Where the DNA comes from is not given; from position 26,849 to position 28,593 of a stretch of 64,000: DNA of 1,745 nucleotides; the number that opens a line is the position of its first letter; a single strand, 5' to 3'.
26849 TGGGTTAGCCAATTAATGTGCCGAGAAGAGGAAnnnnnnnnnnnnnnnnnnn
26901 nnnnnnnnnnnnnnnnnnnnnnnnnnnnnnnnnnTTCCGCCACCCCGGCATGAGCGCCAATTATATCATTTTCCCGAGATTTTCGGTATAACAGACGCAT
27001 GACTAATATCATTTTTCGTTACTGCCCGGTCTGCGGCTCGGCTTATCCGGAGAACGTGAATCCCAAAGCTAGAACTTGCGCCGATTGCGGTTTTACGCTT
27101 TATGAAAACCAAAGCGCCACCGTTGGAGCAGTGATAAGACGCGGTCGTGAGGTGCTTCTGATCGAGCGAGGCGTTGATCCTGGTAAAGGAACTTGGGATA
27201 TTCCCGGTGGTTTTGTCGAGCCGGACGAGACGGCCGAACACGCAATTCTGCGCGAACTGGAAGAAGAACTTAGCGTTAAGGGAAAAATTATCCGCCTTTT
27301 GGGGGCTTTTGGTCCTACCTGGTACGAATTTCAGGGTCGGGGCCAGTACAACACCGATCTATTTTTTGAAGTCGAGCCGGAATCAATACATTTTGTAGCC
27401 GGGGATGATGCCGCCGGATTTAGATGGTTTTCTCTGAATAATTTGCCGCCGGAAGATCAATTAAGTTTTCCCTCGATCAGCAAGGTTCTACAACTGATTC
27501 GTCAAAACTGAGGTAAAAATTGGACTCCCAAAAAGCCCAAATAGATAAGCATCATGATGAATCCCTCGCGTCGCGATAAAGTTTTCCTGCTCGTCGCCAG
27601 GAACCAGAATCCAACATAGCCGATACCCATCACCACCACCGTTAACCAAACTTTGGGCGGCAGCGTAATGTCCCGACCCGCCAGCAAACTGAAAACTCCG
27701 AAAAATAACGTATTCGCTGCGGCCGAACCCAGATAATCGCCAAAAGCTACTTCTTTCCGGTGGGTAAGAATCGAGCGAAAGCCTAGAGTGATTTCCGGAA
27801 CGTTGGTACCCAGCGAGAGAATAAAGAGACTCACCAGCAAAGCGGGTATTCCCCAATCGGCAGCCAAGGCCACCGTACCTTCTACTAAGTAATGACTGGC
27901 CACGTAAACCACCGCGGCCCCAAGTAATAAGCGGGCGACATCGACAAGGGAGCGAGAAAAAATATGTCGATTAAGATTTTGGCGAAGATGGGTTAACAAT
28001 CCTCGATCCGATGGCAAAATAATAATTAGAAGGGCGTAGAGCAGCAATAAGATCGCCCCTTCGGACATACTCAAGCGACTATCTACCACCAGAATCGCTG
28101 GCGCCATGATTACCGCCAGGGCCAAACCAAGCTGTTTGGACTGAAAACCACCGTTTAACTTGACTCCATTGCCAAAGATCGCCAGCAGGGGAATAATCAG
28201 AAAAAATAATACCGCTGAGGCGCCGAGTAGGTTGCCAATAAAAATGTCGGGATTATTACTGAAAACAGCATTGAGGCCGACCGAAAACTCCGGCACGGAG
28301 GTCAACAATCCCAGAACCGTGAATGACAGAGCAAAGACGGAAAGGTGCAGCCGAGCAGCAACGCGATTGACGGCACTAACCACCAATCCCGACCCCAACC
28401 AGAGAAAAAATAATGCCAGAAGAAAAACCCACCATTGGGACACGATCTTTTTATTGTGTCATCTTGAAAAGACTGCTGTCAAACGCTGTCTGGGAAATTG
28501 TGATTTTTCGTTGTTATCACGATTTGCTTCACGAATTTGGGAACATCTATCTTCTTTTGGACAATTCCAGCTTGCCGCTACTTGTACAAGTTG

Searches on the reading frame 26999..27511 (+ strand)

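Call 40: search_protein_families(library=pfam, proteins=[window:26999-27511:+], max_evalue=0.001)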
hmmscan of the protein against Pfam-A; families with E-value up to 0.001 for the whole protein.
window:26999-27511:+ (170 aa): 1 family
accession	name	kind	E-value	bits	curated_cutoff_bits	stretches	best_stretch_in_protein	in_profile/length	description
PF00293.34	NUDIX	-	6.3e-22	78.5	21.1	1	40-152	4-121/134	NUDIX domain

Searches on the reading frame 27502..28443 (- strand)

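Call 25: search_protein_families(library=pfam, proteins=[window:27502-28443:-], max_evalue=0.01)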
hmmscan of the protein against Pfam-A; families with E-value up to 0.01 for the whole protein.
window:27502-28443:- (313 aa): 1 family
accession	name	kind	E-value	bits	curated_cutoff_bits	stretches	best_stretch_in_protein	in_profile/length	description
PF01699.29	Na_Ca_ex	-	3e-36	125.1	24.9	2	170-309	4-150/151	Sodium/calcium exchanger protein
